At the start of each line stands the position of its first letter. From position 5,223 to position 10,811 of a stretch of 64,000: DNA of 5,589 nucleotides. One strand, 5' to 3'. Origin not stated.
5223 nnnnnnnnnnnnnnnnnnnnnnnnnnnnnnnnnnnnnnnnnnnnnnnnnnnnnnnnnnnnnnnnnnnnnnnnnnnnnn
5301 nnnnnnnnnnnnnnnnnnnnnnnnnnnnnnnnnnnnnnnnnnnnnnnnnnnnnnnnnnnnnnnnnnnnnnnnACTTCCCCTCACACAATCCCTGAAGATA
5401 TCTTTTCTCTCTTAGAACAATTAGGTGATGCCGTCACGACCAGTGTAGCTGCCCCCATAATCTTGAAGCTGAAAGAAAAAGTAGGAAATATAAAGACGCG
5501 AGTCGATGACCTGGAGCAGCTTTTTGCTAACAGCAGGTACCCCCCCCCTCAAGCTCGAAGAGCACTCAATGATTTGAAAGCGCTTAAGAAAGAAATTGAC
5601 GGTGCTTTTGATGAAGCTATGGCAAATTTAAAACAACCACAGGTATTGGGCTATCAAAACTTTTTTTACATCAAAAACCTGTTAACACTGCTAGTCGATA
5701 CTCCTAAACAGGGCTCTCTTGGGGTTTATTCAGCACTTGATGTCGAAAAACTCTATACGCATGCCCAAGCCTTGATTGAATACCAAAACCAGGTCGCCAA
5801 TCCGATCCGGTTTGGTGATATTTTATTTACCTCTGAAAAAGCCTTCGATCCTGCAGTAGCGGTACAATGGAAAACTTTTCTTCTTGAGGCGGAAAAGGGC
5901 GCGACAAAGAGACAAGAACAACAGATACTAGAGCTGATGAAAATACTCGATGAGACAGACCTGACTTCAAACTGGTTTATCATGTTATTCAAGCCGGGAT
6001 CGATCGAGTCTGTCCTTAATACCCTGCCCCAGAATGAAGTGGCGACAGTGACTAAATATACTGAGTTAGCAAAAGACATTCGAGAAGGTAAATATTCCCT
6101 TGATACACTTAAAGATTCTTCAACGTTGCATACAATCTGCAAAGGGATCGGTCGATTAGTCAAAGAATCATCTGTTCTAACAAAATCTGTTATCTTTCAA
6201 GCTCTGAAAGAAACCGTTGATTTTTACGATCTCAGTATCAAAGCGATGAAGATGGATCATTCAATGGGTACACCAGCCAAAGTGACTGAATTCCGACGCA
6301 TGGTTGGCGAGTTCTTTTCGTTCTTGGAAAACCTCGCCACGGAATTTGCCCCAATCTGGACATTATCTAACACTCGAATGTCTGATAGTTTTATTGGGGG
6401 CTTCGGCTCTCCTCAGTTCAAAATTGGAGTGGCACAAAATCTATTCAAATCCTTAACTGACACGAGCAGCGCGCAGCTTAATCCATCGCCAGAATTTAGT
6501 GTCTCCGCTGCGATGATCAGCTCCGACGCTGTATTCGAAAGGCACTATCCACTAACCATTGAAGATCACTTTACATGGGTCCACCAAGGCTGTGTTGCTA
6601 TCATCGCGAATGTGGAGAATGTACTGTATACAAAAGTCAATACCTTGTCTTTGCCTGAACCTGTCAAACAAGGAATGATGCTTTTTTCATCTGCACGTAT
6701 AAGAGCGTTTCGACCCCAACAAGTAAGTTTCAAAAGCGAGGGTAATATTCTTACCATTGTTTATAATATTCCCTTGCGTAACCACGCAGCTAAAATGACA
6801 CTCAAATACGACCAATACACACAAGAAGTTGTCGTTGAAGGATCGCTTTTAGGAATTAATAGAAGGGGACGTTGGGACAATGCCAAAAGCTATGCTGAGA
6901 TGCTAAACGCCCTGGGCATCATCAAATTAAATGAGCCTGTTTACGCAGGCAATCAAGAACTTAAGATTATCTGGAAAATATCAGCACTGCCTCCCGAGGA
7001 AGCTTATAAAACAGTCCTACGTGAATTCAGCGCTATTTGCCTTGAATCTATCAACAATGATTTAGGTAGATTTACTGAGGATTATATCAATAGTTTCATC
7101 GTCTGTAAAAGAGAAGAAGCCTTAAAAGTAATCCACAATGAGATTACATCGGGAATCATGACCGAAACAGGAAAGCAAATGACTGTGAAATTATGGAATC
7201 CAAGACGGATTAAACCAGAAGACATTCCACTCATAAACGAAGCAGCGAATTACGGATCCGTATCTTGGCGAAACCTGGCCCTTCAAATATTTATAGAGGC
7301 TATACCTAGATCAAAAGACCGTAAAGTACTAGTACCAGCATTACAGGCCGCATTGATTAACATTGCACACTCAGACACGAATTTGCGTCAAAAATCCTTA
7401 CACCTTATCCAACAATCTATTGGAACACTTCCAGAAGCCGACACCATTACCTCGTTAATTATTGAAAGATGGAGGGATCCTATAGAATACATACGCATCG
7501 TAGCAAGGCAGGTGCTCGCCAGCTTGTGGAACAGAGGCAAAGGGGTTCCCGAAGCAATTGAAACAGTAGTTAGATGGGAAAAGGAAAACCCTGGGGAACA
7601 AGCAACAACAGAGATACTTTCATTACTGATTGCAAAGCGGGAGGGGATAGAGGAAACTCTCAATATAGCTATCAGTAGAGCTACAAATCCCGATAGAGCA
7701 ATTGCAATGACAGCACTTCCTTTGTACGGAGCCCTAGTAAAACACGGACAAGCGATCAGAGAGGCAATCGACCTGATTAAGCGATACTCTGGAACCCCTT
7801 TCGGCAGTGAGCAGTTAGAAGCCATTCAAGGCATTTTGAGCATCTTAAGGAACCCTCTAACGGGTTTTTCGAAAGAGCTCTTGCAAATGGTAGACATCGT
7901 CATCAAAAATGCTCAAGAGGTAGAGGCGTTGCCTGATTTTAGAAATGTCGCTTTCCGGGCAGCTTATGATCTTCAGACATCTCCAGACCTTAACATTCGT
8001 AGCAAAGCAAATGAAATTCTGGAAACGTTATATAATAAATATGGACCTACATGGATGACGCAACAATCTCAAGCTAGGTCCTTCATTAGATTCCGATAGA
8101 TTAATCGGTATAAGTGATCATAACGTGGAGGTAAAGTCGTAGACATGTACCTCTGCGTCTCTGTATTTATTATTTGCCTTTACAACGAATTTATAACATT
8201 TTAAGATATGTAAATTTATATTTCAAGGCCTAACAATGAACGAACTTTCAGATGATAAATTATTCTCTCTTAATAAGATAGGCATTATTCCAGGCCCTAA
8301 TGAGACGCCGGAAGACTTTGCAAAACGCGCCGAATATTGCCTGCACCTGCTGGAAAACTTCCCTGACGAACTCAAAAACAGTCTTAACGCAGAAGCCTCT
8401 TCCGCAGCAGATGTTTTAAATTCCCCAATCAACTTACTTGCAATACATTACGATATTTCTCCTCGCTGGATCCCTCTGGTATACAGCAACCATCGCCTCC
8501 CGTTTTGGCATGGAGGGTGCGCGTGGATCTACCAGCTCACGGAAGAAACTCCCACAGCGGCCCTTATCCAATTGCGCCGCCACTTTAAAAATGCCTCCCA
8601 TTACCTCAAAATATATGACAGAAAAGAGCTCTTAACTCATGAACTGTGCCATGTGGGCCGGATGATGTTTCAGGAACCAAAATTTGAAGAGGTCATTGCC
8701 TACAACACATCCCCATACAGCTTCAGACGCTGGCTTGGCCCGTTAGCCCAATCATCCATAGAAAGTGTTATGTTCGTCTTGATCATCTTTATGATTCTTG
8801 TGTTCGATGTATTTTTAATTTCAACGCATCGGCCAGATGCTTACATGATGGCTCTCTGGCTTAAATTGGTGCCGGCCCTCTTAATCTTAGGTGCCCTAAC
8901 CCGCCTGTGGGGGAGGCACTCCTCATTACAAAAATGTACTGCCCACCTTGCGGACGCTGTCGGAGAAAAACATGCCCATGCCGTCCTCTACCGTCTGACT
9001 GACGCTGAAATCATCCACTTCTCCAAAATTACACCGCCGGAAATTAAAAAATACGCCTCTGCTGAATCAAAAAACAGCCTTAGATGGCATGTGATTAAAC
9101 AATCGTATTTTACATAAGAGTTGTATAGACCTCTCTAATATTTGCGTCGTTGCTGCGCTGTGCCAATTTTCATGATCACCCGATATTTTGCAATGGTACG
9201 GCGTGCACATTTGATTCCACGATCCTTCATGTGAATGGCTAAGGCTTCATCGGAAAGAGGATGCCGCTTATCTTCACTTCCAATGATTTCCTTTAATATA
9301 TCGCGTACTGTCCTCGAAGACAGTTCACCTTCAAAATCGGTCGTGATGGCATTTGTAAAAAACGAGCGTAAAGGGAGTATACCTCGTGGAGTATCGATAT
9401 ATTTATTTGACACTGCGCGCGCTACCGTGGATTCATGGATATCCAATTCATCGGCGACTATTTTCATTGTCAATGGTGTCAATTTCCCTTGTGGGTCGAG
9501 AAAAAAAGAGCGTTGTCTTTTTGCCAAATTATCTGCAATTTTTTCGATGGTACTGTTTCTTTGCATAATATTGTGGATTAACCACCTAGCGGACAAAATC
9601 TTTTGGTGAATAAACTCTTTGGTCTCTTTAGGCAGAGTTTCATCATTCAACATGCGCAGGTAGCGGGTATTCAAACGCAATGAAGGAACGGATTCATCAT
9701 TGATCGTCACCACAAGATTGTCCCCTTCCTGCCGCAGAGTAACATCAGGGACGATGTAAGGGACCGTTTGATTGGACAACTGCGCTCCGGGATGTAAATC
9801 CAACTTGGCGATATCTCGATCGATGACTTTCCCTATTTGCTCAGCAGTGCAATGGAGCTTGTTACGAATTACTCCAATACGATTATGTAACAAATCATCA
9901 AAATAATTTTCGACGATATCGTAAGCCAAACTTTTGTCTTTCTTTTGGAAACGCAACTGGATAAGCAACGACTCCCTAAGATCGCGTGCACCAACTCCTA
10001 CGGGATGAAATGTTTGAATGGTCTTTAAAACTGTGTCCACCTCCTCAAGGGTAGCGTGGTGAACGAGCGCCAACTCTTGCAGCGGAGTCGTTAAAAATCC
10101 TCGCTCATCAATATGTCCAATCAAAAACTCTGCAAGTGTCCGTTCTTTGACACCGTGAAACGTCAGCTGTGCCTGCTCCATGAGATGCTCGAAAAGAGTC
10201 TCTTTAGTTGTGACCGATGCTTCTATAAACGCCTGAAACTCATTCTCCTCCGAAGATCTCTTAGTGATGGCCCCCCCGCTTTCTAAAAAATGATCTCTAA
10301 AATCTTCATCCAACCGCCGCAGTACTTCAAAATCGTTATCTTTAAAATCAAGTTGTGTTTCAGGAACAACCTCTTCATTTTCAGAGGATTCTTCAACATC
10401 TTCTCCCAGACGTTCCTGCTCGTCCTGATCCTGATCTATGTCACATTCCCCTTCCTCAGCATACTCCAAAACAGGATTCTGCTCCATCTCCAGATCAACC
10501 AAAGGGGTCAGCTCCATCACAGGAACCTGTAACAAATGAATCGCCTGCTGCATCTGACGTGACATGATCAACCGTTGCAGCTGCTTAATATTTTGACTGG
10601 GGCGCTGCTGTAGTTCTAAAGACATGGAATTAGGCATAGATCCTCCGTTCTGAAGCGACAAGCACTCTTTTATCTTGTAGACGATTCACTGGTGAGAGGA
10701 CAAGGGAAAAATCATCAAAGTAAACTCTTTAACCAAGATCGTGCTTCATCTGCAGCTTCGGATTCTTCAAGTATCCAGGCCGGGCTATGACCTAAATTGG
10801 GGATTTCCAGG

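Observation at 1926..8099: Giant 2057-aa protein embedding a PpsA/rifampin-phosphotransferase-like ATP-grasp plus phosphohistidine swivel module between a coiled-coil N-terminus and HEAT-like C-terminus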

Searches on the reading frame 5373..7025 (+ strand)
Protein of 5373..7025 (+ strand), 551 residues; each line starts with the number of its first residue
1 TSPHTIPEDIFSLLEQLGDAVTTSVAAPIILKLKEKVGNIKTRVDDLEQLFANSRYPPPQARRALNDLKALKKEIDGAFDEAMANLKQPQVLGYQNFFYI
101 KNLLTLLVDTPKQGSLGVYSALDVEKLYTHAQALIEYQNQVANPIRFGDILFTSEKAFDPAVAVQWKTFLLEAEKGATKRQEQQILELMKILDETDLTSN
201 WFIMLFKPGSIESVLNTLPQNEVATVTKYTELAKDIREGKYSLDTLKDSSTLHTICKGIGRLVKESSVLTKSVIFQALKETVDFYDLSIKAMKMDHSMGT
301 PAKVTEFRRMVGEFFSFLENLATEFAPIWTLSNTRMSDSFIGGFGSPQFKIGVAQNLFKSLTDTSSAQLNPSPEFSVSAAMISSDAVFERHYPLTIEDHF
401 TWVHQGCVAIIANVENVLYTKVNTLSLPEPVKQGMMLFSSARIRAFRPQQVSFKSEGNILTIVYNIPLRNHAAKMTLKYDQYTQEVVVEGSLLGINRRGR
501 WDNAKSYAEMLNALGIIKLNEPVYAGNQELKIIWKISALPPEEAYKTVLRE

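Call 60: predict_structure(alignment_id=A2)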
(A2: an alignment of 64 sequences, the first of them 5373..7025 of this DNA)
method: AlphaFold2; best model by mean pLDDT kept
length: 551 residues; sequences in the alignment: 64
mean_pLDDT: 89.8   pTM: 0.87
mean pLDDT of the five models: 89.8, 88.7, 88.5, 88.0, 87.1
residues with pLDDT >= 90: 396; 70-90: 119; 50-70: 27; < 50: 9
segments of 3 or more residues with pLDDT < 50: 1-3, 339-341
pLDDT, mean of each block of 10 residues (from residue 1): 65 91 92 94 97 96 96 96 89 80 89 71 94 98 97 96 97 97 97 94 93 96 95 88 67 81 94 94 92 95 95 93 82 50 72 96 95 85 83 96 93 87 91 94 88 93 87 92 95 89 96 94 93 88 91 89
secondary structure, 60 per line:
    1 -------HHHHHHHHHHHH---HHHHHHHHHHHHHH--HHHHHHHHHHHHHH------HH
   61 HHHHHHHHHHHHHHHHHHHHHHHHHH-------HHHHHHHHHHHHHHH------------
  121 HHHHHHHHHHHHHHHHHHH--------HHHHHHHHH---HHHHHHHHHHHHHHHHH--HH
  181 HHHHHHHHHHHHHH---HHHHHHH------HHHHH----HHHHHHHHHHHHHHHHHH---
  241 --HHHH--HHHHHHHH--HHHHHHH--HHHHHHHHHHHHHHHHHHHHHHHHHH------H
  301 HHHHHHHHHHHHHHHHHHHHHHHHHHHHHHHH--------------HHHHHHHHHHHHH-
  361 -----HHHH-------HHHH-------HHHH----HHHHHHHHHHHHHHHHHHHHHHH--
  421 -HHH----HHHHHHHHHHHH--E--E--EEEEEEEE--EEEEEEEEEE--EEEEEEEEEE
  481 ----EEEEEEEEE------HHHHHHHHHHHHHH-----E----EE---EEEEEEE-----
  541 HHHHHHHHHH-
elements in order: H8-19 H23-36 H39-52 H59-86 H94-108 H121-139 H148-156 H160-176 H179-194 H198-204 H211-215 H220-237 H243-246 H249-256 H259-265 H268-293 H300-332 H347-359 H366-369 H377-380 H388-391 H396-418 H429-440 E449-456 E459-468 E471-480 E485-493 H500-513 E529-535 H541-550

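Call 62: fold_search(model_id=the predicted structure, library=pdb)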
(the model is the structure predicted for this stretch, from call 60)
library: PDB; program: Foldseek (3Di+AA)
matches with E <= 10: 923; with E <= 0.001: 0
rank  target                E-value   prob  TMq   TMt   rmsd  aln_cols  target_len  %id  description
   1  3dae_B                2.9e-01  0.95  0.10  0.21  10.5        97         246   21  Crystal structure of phosphorylated SNF1 kinase domain (released 2009-06-02)
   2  7o7i                  3.0e-01  0.89  0.10  0.14  10.7        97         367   11  Crystal structure of the human HIPK3 kinase domain (released 2021-11-24)
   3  3eid_A                3.4e-01  0.75  0.09  0.15   9.1        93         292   16  CDK2/CyclinA complexed with a pyrazolopyridazine inhibitor (released 2008-10-21)
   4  6yl6                  3.6e-01  0.84  0.10  0.17  11.1        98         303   20  Cdk2(F80C) (released 2020-07-22)
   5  9uaw                  3.6e-01  0.80  0.09  0.16  11.5        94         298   20  LL-DA-4-cdk2 protein (released 2026-04-08)
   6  4cfu_A                3.7e-01  0.90  0.10  0.17  11.6        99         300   20  Structure-based design of C8-substituted O6-cyclohexylmethoxyguanine CDK1 and 2 inhibitors. (released 2014-12-10)
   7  4eoj_A                4.0e-01  0.77  0.09  0.16  11.5        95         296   20  Thr 160 phosphorylated CDK2 H84S, Q85M, K89D - human cyclin A3 complex with ATP (released 2013-02-06)
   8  3eoc_C                4.2e-01  0.82  0.10  0.17   9.1        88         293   20  Cdk2/CyclinA complexed with a imidazo triazin-2-amine (released 2008-11-04)
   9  5w7t_A                4.4e-01  0.85  0.11  0.19   6.8        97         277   16  STRUCTURE OF PHOSPHORYLATED WNK1 (released 2018-06-20)
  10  4cfm_C                4.4e-01  0.72  0.09  0.18   9.0        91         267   22  Structure-based design of C8-substituted O6-cyclohexylmethoxyguanine CDK1 and 2 inhibitors. (released 2014-12-10)
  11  3dae_A                4.8e-01  0.84  0.10  0.20  11.3        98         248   17  Crystal structure of phosphorylated SNF1 kinase domain (released 2009-06-02)
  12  3lfn                  4.8e-01  0.80  0.10  0.17   8.9        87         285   21  Crystal structure of CDK2 with SAR57, an aminoindazole type inhibitor (released 2010-03-02)
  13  4eos_A                4.8e-01  0.77  0.10  0.16  11.3        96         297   17  Thr 160 phosphorylated CDK2 WT - human cyclin A3 complex with the inhibitor RO3306 (released 2013-02-06)
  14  9et3_A                4.8e-01  0.75  0.10  0.17  11.5        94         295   20  CDK2-cyclin A in complex with FragLite 10 (released 2025-04-09)
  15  9esy_A                4.8e-01  0.72  0.09  0.16  11.3       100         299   16  CDK2-cyclin A in complex with FragLite 16 (released 2025-04-09)
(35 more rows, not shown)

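Call 65: fold_search(model_id=the predicted structure, library=viral)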
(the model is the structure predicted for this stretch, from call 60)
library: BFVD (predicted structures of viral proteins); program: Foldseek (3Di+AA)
matches with E <= 10: 386; with E <= 0.001: 0
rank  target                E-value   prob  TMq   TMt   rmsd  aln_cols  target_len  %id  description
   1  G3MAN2                1.2e-01  1.00  0.18  0.52   5.7       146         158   10  Gp491 [Bacillus phage G]
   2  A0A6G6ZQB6            1.3e-01  0.47  0.11  0.15  25.1       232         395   13  (no name in the UniProt tables at hand)
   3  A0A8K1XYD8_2          1.7e-01  0.11  0.12  0.06  25.2       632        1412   10  (no name in the UniProt tables at hand)
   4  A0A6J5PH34            3.0e-01  0.96  0.16  0.32   4.5       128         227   17  GIY-YIG domain-containing protein [uncultured Caudovirales phage]
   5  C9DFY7                3.0e-01  0.87  0.15  0.37   5.4       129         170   14  Uncharacterized protein [Delftia phage PhiW-14]
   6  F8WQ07                3.0e-01  0.11  0.15  0.06  26.8       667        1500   12  (no name in the UniProt tables at hand)
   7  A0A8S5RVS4            3.4e-01  0.96  0.15  0.53   4.6       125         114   14  Uncharacterized protein [Siphoviridae sp. ctHip2]
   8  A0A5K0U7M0            3.9e-01  0.69  0.09  0.08   9.6        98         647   14  Serine/threonine protein kinase [Yasminevirus sp. GU-2018]
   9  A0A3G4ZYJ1            4.6e-01  0.57  0.09  0.16  13.4       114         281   13  Protein kinase domain-containing protein [Faunusvirus sp.]
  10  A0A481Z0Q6            4.6e-01  0.23  0.08  0.09  14.7       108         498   16  Serine/threonine protein kinase [Mimivirus LCMiAC01]
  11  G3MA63                4.8e-01  0.94  0.16  0.51   5.5       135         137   10  Gp322 [Bacillus phage G]
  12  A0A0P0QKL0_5          5.5e-01  0.06  0.10  0.06  20.1       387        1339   12  (no name in the UniProt tables at hand)
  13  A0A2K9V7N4            5.7e-01  0.44  0.12  0.27   6.8       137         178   14  Uncharacterized protein [Bandra megavirus]
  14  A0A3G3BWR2            5.9e-01  0.08  0.13  0.08  55.3       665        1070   12  (no name in the UniProt tables at hand)
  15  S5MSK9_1              5.9e-01  0.08  0.13  0.07  35.6       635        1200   10  Tail fiber protein [Bacillus phage JL]
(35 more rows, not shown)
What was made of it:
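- Tried and rejected: Foldseek of the third domain against PDB and BFVD (calls 62, 65).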

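Call 81: find_homologous_proteins(query=A5, max_evalue=0.001)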
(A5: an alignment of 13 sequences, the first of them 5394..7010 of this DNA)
Query A5 (13 sequences): 8000 candidates shared short words with the query, none scored E <= 0.001.
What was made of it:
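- Tried and rejected: Third word-indexed search with a C-domain-only profile (A5, call 81).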

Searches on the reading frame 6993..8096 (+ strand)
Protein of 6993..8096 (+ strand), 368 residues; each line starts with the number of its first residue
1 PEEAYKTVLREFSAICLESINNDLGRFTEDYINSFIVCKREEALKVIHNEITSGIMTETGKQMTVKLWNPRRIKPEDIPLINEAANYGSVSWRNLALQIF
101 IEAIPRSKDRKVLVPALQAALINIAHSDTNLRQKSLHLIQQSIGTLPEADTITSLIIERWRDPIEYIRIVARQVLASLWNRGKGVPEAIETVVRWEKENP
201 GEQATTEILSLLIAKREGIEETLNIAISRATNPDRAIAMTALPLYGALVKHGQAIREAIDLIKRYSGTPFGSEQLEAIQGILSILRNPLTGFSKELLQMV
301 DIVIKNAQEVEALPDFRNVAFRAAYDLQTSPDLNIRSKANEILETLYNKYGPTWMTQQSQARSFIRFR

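Call 52: search_solved_structures(query=window:6993-8096:+, max_evalue=10, show_alignments=1)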
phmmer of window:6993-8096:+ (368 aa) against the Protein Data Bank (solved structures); distinct sequences matched with E-value up to 10: 8.
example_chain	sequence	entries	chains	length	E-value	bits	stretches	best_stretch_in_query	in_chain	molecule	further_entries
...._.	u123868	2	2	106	0.36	13.1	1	311-356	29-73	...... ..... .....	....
6zyw_I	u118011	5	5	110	0.38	13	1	311-356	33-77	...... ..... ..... | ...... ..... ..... LC8_1a (LC10)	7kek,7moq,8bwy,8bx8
4bec_A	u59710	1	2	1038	0.73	12.1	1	224-274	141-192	TYPE I RESTRICTION ENZYME HSDR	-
2w00_A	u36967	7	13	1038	0.73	12.1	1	224-274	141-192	HSDR | Type I restriction enzyme R Protein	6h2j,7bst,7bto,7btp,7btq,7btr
4be7_B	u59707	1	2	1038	0.73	12.1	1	224-274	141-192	TYPE I RESTRICTION ENZYME ECOR124II R PROTEIN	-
4beb_A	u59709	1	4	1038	0.73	12.1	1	224-274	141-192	TYPE I RESTRICTION ENZYME HSDR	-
4xjx_A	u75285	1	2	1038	0.85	11.8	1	224-274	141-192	HsdR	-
3ld1_A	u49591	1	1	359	1.6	11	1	7-39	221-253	Replicase polyprotein 1a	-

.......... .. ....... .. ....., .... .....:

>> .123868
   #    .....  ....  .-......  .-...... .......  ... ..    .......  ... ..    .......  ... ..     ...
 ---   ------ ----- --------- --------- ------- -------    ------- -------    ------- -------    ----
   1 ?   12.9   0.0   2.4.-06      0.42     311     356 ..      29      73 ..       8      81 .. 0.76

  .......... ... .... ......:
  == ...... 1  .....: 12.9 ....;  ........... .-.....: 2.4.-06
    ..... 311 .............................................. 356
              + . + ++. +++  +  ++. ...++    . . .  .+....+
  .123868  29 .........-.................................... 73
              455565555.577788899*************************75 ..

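Call 59: search_solved_structures(query=A3, max_evalue=0.01)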
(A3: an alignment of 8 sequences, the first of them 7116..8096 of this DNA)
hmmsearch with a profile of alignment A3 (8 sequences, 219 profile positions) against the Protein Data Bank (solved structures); distinct sequences matched with E-value up to 0.01: 11.
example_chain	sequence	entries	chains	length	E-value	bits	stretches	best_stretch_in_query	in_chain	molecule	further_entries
5i9h_A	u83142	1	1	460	4e-09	39.4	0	16-171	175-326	pentatricopeptide repeat protein dPPR-U8G2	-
5i9g_C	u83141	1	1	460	6.8e-09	38.7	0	16-136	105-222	pentatricopeptide repeat protein dPPR-U8C2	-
4yxx_A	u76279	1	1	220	8.9e-05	25.2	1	15-147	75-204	dTor_6x35L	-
9c5c_D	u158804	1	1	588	0.00036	23.2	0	32-110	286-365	AP-3 complex subunit delta-1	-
9c58_D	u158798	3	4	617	0.00041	23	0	32-110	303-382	AP-3 complex subunit delta-1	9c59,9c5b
9rtw_D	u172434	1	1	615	0.00042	23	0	32-110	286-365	AP-3 complex subunit delta-1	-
6ur7_A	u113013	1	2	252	0.00086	22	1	73-190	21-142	Sel1 repeat family protein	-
7cun_D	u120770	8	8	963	0.00089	21.9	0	32-127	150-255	Integrator complex subunit 4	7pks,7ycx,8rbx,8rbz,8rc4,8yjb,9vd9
8r2d_D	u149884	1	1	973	0.00092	21.9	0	32-127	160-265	Integrator complex subunit 4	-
7bfp_C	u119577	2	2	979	0.00094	21.9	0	32-127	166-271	Integrator complex subunit 4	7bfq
9rtx_d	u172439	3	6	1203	0.0028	20.3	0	33-110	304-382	AP-3 complex subunit delta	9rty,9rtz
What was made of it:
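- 7203..8045 (+): C-terminal alpha-solenoid (HEAT-like) repeats of about 36 aa (aa ~1760-2040). The best copies resemble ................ Call 59 (profile hits designed helical repeats, AP-3 delta and Integrator-4).
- On HEAT/armadillo repeat proteins (C-terminal region only): The joint profile hits designed helical repeats, AP-3 delta and Integrator-4 (call 59).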

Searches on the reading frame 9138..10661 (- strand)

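Call 17: search_protein_families(library=pfam, proteins=[window:9138-10661:-], max_evalue=0.001)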
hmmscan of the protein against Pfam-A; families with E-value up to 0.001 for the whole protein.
window:9138-10661:- (508 aa): 3 families
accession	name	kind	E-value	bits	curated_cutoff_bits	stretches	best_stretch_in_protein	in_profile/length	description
PF04552.19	Sigma54_DBD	-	5.2e-53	179.5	22.8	1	349-507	2-160/160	Sigma-54, DNA binding domain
PF04963.19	Sigma54_CBD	-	2.2e-52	178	22.9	1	146-334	2-185/185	Sigma-54 factor, core binding domain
PF00309.25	Sigma54_AID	-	2e-12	47.2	23.8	1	22-66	1-45/46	Sigma-54 factor, Activator interacting domain (AID)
